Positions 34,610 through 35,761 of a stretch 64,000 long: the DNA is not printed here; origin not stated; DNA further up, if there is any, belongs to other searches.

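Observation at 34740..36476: Antisense AAA+ (ExeA/TniB/MuB-like) ATPase and ParB/Srx-like gene pair splitting the tail-fibre module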

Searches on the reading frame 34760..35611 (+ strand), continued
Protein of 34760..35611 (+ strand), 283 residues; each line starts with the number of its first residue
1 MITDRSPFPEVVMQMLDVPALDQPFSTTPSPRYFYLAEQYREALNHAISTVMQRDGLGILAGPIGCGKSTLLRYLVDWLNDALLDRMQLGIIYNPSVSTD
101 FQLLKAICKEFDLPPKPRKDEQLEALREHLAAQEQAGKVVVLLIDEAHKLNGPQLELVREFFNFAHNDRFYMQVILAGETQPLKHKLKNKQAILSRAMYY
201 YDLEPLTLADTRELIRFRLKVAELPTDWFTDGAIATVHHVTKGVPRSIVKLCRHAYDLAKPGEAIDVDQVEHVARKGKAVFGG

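Call 27: find_related_loci(query=A2, collection=viral_contigs, flank=10000)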
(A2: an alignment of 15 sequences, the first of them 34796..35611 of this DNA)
Query A2 (271 aa) in viral_contigs; peptide patterns used: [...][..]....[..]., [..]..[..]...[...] (x = any residue, [..] = any of these).
599 stretches matched a pattern (row limit reached: there are more); 13 encode a relative of the query (tblastn E <= 1e-3); 13 distinct loci.
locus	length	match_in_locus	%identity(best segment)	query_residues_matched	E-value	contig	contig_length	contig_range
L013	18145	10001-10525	25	47-234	6e-8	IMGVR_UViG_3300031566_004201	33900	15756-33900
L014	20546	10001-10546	27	13-193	1e-6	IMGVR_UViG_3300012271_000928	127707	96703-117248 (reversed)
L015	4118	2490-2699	31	47-139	2e-6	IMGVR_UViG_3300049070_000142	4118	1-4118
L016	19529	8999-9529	24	47-258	6e-6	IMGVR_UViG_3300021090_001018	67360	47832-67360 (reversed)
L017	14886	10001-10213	30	47-140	6e-6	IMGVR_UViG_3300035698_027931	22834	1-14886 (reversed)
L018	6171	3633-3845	31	47-140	1e-5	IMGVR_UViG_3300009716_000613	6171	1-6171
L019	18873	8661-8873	31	47-140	1e-5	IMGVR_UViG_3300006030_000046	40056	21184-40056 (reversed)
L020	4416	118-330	32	47-140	1e-5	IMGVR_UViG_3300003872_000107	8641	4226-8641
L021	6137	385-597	29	47-140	2e-5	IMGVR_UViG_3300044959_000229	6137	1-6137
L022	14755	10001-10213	33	47-140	2e-5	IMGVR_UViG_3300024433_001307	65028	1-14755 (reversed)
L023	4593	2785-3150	25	47-203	2e-5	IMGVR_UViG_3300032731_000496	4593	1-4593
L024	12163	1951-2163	31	47-140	3e-5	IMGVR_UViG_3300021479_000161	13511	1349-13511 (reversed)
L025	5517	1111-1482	23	50-204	2e-5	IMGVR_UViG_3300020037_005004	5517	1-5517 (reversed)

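Call 46: predict_structure(alignment_id=A3)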
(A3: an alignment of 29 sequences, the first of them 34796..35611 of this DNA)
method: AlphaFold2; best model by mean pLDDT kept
length: 271 residues; sequences in the alignment: 29
mean_pLDDT: 89.9   pTM: 0.84
mean pLDDT of the five models: 89.9, 89.2, 89.1, 88.9, 88.3
residues with pLDDT >= 90: 202; 70-90: 57; 50-70: 3; < 50: 9
segments of 3 or more residues with pLDDT < 50: 1-8
pLDDT, mean of each block of 10 residues (from residue 1): 40 80 90 93 92 92 92 93 93 97 97 96 95 94 92 86 94 87 87 96 94 95 97 94 89 95 81 39
secondary structure, 60 per line:
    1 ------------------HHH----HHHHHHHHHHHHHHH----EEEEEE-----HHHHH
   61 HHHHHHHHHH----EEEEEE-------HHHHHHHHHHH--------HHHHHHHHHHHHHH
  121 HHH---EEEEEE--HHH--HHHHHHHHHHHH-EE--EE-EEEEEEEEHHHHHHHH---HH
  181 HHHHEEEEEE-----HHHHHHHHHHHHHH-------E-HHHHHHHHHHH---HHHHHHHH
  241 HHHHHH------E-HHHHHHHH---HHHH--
elements in order: H26-40 E45-50 H56-70 E75-80 H88-98 H107-123 E127-132 H140-151 E160-167 H168-175 H179-184 E185-190 H196-209 H219-229 H233-246 H255-262 H266-269

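Call 49: fold_search(model_id=the predicted structure, library=pdb)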
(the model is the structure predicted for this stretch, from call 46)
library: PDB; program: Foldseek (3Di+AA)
matches with E <= 10: 1763; with E <= 0.001: 543
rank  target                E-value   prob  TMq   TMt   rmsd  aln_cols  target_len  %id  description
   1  7jgr_G                2.4e-10  1.00  0.74  0.56   3.8       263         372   20  Structure of Drosophila ORC bound to DNA (84 bp) and Cdc6 (released 2020-09-09)
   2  1w5s_B                4.0e-10  1.00  0.60  0.44   5.1       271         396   13  Structure of the Aeropyrum Pernix ORC2 protein (ADP form) (released 2004-10-05)
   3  1w5t_A                1.7e-09  1.00  0.66  0.48   5.0       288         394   12  Structure of the Aeropyrum Pernix ORC2 protein (ADPNP-ADP complexes) (released 2004-10-05)
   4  8s0e_A                3.1e-09  1.00  0.72  0.56   4.2       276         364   17  H. sapiens OCCM bound to double stranded DNA (released 2024-10-02)
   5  8xvb_A                5.2e-09  1.00  0.63  0.68   4.5       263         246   17  Cryo-EM structure of ATP-DNA-MuB filaments (released 2024-08-14)
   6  1fnn_A                6.4e-09  1.00  0.70  0.52   4.3       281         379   17  CRYSTAL STRUCTURE OF CDC6P FROM PYROBACULUM AEROPHILUM (released 2000-10-04)
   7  7jpo_A                6.7e-09  1.00  0.68  0.55   4.3       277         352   17  ORC-O1AAA: Human Origin Recognition Complex (ORC) with dynamic/unresolved ORC2 WH (released 2020-09-02)
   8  1w5t_C                7.8e-09  1.00  0.65  0.48   5.1       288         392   12  Structure of the Aeropyrum Pernix ORC2 protein (ADPNP-ADP complexes) (released 2004-10-05)
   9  8s0e_G                8.7e-09  1.00  0.69  0.57   4.0       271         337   18  H. sapiens OCCM bound to double stranded DNA (released 2024-10-02)
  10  7jgr_A                1.5e-08  1.00  0.70  0.50   6.0       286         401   15  Structure of Drosophila ORC bound to DNA (84 bp) and Cdc6 (released 2020-09-09)
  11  1w5s_A                1.6e-08  1.00  0.65  0.48   5.2       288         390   11  Structure of the Aeropyrum Pernix ORC2 protein (ADP form) (released 2004-10-05)
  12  2qby_A                1.9e-08  1.00  0.64  0.49   4.9       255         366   15  Crystal structure of a heterodimer of Cdc6/Orc1 initiators bound to origin DNA (from S. solfataricus) (released 2007-09-11)
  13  7jps_A                3.0e-08  1.00  0.65  0.52   4.6       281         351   16  ORC-DNA: Human Origin Recognition Complex (ORC) with DNA bound in the core (released 2020-09-09)
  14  5zr1_A                3.4e-08  1.00  0.67  0.40   5.2       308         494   18  Saccharomyces Cerevisiae Origin Recognition Complex Bound to a 72-bp Origin DNA containing ACS and B1 element (released 2018-07-11)
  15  8rwv_A                4.4e-08  1.00  0.70  0.52   4.6       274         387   18  Human OCCM DNA licensing intermediate (released 2025-02-05)
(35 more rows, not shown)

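Call 52: find_encoding_contigs(protein=P0003, flank=10000, max_places=2)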
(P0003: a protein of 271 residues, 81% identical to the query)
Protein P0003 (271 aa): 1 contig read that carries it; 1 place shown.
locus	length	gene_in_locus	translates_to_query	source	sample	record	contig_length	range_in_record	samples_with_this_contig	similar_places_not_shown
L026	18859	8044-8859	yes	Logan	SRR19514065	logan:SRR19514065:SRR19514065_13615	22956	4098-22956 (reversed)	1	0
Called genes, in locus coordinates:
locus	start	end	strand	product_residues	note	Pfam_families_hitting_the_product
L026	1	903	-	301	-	?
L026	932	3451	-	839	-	-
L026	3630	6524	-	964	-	PF12708:Pect-lyase_RHGA_epim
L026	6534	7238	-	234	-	-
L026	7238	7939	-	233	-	-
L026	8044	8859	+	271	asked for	PF13191:AAA_16, PF01637:ATPase_2, PF13401:AAA_22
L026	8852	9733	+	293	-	PF02195:ParB_N, PF17762:HTH_ParB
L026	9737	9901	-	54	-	-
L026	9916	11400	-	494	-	-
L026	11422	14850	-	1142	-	PF16075:DUF4815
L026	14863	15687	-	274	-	PF25691:BW3TFN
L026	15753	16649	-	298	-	PF27728:UCP028438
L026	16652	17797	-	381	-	PF04865:Baseplate_J (faint)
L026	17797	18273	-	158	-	-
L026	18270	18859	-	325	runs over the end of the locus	-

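Call 53: find_encoding_contigs(protein=P0004, flank=10000, max_places=2)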
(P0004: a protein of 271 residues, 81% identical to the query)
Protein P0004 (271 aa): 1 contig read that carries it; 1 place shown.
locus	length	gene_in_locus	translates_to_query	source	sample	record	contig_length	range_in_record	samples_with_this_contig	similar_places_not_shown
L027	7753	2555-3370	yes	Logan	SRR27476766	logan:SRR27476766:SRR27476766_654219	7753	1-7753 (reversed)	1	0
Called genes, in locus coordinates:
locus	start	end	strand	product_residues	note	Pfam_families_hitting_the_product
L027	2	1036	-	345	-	?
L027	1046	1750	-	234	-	PF05593:RHS_repeat (faint)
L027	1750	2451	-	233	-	-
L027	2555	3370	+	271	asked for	PF05621:TniB (faint), PF13191:AAA_16 (weak), PF01637:ATPase_2, PF13401:AAA_22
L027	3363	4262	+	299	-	PF02195:ParB_N, PF17762:HTH_ParB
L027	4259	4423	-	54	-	-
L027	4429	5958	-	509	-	-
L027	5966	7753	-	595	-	?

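Call 71: search_dna_similar(query=window:34796-35611:+, collection=phages, mode=protein, max_evalue=0.001, max_rows=25)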
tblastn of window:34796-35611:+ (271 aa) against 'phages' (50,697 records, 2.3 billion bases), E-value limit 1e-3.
Records with a match: 34; places in all: 34; records where one place covers at least 80% of the query: 0.
Best place of each record, by identity: <60% 34.
By first word of the organism name: Pseudomonas 34.
By host as written in the record: Pseudomonas aeruginosa 21; Pseudomonas aeruginosa PA14 6; - 6; Pseudomonas aeruginosa 147 1.
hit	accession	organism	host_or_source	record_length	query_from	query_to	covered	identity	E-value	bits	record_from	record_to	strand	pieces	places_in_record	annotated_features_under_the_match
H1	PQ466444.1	Pseudomonas phage VAC1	Pseudomonas aeruginosa PA14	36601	31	229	73%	25.6%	1e-5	52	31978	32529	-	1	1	hypothetical protein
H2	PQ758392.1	Pseudomonas phage PA38/1329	Pseudomonas aeruginosa 147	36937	31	229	73%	25.6%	1e-5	52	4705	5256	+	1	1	hypothetical protein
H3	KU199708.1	Pseudomonas phage JBD69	Pseudomonas aeruginosa PA14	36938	31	229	73%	25.6%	1e-5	52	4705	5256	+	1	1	DNA transposition protein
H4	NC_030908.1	Pseudomonas phage JBD69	Pseudomonas aeruginosa PA14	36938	31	229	73%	25.6%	1e-5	52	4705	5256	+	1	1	DNA transposition protein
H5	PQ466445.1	Pseudomonas phage VAC3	Pseudomonas aeruginosa PA14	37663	31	229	73%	25.6%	1e-5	52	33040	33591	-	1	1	hypothetical protein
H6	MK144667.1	Pseudomonas phage Spike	Pseudomonas aeruginosa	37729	31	228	73%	25.7%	7e-6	53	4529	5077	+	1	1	transposase B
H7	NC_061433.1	Pseudomonas phage Spike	Pseudomonas aeruginosa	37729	31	228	73%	25.7%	7e-6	53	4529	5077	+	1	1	DNA transposition protein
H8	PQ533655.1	Pseudomonas phage Doze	Pseudomonas aeruginosa PA14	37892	31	228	73%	25.7%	1e-5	52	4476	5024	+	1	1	DNA transposition protein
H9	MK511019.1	Pseudomonas phage vB_Pae_CF53c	Pseudomonas aeruginosa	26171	31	228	73%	25.7%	1e-5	52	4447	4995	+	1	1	DNA transposition protein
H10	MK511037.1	Pseudomonas phage vB_Pae_BR141d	Pseudomonas aeruginosa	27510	31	228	73%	25.7%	1e-5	52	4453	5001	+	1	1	DNA transposition protein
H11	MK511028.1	Pseudomonas phage vB_Pae_CF177b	Pseudomonas aeruginosa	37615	31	228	73%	25.7%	1e-5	52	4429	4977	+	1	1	DNA transposition protein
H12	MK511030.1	Pseudomonas phage vB_Pae_CF213b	Pseudomonas aeruginosa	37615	31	228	73%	25.7%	1e-5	52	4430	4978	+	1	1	DNA transposition protein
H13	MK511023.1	Pseudomonas phage vB_Pae_CF77b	Pseudomonas aeruginosa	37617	31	228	73%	25.7%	1e-5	52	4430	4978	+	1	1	DNA transposition protein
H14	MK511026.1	Pseudomonas phage vB_Pae_CF121a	Pseudomonas aeruginosa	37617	31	228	73%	25.7%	1e-5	52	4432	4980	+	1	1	DNA transposition protein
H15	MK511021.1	Pseudomonas phage vB_Pae_CF65b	Pseudomonas aeruginosa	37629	31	228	73%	25.7%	1e-5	52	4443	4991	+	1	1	DNA transposition protein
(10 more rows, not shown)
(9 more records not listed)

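Call 72: search_dna_similar(query=window:34796-35611:+, collection=plasmids, mode=protein, max_evalue=0.00001, max_rows=25)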
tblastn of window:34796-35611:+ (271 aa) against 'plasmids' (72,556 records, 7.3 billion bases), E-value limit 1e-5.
Records with a match: 84; places in all: 103; records where one place covers at least 80% of the query: 81.
Best place of each record, by identity: <60% 84.
By first word of the organism name: Streptomyces 15; Rhodococcus 10; Mycobacterium 6; Thioclava 4; Roseobacter 4; Nitratidesulfovibrio 4; Rhodovulum 3; Jannaschia 2; Geobacillus 2; Pseudonocardia 2; and 30 more.
By predicted mobility (MOB-suite, as given by PLSDB): non-mobilizable 60; mobilizable 21; conjugative 3.
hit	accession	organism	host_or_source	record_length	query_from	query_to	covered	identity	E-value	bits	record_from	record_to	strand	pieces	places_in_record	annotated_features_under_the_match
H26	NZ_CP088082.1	Ideonella dechloratans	Cell culture,Activated sludge, ...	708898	12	264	93%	33.2%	7e-28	119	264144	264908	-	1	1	AAA family ATPase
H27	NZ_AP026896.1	Aeromonas caviae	Microbe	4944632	12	243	86%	36.1%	1e-29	124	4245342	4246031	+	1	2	none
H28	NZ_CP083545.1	Jannaschia sp. W003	-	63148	10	271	97%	29.7%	2e-20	98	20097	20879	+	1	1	AAA family ATPase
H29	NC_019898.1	Thermobacillus composti KWC4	-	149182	11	263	93%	29.2%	1e-13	78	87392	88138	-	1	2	AAA family ATPase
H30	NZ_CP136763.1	Palleronia sp. LCG004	cell culture,Intertidal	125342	10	271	97%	27.8%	2e-16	86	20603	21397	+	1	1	AAA family ATPase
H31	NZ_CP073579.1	Photobacterium sp. GJ3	-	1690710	10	261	93%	28.7%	1e-17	90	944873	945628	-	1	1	record has no annotation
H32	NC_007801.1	Jannaschia sp. CCS1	-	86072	10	269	96%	27.3%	1e-16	87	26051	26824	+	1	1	AAA family ATPase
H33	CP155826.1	Thioclava sp. 'Guangxiensis'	Bruguiera gymnorhiza,pure ...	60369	10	255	91%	28.7%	3e-18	91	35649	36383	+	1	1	AAA family ATPase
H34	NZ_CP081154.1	Aliiroseovarius sp. M344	-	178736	10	265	94%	27.4%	3e-19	94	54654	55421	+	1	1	AAA family ATPase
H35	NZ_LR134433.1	Legionella adelaidensis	environmental,Cooling tower water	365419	12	263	93%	27.6%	4e-12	73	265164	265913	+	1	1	AAA family ATPase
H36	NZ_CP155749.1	Sphingomonas parapaucimobilis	Chinese cabbage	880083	10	271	97%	26.3%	2e-13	77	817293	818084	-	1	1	AAA family ATPase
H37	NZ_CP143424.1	Roseobacter litoralis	Fucus vesiculosus var. spiralis,cell ...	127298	10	240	85%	29.8%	2e-20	97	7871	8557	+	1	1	AAA family ATPase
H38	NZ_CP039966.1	Pseudorhodobacter turbinis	single bacterial isolate,Turban shell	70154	10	265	94%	26.8%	4e-16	85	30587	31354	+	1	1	AAA family ATPase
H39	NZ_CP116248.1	Nitratidesulfovibrio vulgaris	swine finishing facility waste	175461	11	236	83%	30.3%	4e-18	91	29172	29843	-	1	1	XrtA/PEP-CTERM system-associated ATPase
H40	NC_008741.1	Nitratidesulfovibrio vulgaris DP4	-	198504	11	236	83%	30.3%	4e-18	91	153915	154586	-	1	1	XrtA/PEP-CTERM system-associated ATPase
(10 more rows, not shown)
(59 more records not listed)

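Call 73: get_annotated_region(hit=H28, flank=4000)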
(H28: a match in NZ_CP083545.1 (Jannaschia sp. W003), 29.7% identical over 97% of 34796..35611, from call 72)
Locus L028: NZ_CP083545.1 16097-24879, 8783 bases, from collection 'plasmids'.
description: Jannaschia sp. W003 plasmid unnamed6, complete sequence
organism: Jannaschia sp. W003 (NCBI taxid 2867012)
taxonomy: Bacteria; Pseudomonadota; Alphaproteobacteria; Rhodobacterales; Roseobacteraceae; Jannaschia; Jannaschia sp. W003
host: -; source: -; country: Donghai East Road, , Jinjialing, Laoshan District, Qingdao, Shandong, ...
typing (MOB-suite, as given by PLSDB): non-mobilizable
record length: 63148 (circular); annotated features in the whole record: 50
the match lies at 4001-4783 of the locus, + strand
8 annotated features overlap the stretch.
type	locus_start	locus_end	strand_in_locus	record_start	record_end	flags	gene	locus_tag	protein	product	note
CDS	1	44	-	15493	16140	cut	-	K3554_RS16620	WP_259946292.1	polysaccharide biosynthesis/export family protein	-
CDS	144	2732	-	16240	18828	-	-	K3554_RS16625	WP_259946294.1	tetratricopeptide repeat protein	-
CDS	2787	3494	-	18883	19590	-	-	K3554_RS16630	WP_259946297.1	sugar transferase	-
CDS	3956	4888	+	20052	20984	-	-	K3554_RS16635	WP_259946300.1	AAA family ATPase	-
CDS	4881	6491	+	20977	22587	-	-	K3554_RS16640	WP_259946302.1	Wzz/FepE/Etk N-terminal domain-containing protein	-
CDS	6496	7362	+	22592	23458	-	-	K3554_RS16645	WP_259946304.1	CpsD/CapB family tyrosine-protein kinase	-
CDS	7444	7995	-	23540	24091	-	-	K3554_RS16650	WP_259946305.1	hypothetical protein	-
CDS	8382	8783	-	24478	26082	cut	xrtD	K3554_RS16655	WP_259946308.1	VPLPA-CTERM-specific exosortase XrtD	GO:0043687 - post-translational protein modification [Evidence IEA]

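Call 74: get_annotated_region(hit=H37, flank=4000)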
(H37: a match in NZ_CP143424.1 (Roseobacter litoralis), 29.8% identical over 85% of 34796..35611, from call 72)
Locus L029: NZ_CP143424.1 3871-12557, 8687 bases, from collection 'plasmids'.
description: Roseobacter litoralis strain B14 plasmid pROLI127, complete sequence
organism: Roseobacter litoralis (NCBI taxid 42443)
taxonomy: Bacteria; Pseudomonadota; Alphaproteobacteria; Rhodobacterales; Roseobacteraceae; Roseobacter; Roseobacter litoralis
host: -; source: Fucus vesiculosus var. spiralis,cell culture,tidal flat area; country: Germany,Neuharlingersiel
typing (MOB-suite, as given by PLSDB): non-mobilizable
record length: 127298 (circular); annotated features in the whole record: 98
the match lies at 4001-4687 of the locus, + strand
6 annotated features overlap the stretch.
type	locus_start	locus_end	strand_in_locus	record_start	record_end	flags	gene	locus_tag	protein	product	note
CDS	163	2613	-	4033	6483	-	-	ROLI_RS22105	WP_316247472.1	tetratricopeptide repeat protein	-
CDS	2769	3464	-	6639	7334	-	-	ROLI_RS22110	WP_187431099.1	sugar transferase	-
CDS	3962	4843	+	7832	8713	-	-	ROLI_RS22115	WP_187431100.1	AAA family ATPase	-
CDS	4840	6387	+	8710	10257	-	-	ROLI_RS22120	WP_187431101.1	chain length-determining protein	-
CDS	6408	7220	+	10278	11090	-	-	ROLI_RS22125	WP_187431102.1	CpsD/CapB family tyrosine-protein kinase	-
CDS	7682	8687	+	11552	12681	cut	-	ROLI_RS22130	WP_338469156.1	IS3 family transposase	-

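Call 75: get_annotated_region(hit=H3, flank=4000)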
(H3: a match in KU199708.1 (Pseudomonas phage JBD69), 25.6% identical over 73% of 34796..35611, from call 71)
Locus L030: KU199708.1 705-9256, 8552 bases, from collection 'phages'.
description: Pseudomonas phage JBD69, complete genome.
organism: Pseudomonas phage JBD69 (NCBI taxid 1777053)
taxonomy: Viruses; Duplodnaviria; Heunggongvirae; Uroviricota; Caudoviricetes; Casadabanvirus; Casadabanvirus JBD69
host: Pseudomonas aeruginosa PA14; source: -; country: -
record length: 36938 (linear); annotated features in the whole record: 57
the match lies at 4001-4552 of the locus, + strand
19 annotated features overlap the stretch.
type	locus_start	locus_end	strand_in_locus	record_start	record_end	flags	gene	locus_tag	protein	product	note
CDS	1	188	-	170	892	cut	-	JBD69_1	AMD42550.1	c repressor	gp1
CDS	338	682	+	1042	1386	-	-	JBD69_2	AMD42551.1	DNA-binding protein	gp2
CDS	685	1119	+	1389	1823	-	-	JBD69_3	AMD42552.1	hypothetical protein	gp3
CDS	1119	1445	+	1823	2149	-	-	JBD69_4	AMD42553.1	hypothetical protein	gp4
CDS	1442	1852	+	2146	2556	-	-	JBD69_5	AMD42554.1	hypothetical protein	gp5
CDS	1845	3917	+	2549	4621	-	-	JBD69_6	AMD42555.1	transposase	gp6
CDS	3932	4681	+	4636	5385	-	-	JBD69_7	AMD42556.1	DNA transposition protein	gp7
CDS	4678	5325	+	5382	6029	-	-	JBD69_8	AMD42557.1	hypothetical protein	gp8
CDS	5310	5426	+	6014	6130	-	-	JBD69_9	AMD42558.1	hypothetical protein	gp9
CDS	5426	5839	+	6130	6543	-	-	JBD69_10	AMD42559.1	hypothetical protein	gp10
CDS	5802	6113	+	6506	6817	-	-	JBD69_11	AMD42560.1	hypothetical protein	gp11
CDS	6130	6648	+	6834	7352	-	-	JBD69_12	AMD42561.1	putative host-nuclease inhibitor protein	gp12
CDS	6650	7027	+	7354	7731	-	-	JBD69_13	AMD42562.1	host nuclease inhibitor protein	gp13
CDS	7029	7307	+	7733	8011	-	-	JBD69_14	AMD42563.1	host nuclease inhibitor protein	gp14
CDS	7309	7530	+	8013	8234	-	-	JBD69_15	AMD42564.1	hypothetical protein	gp15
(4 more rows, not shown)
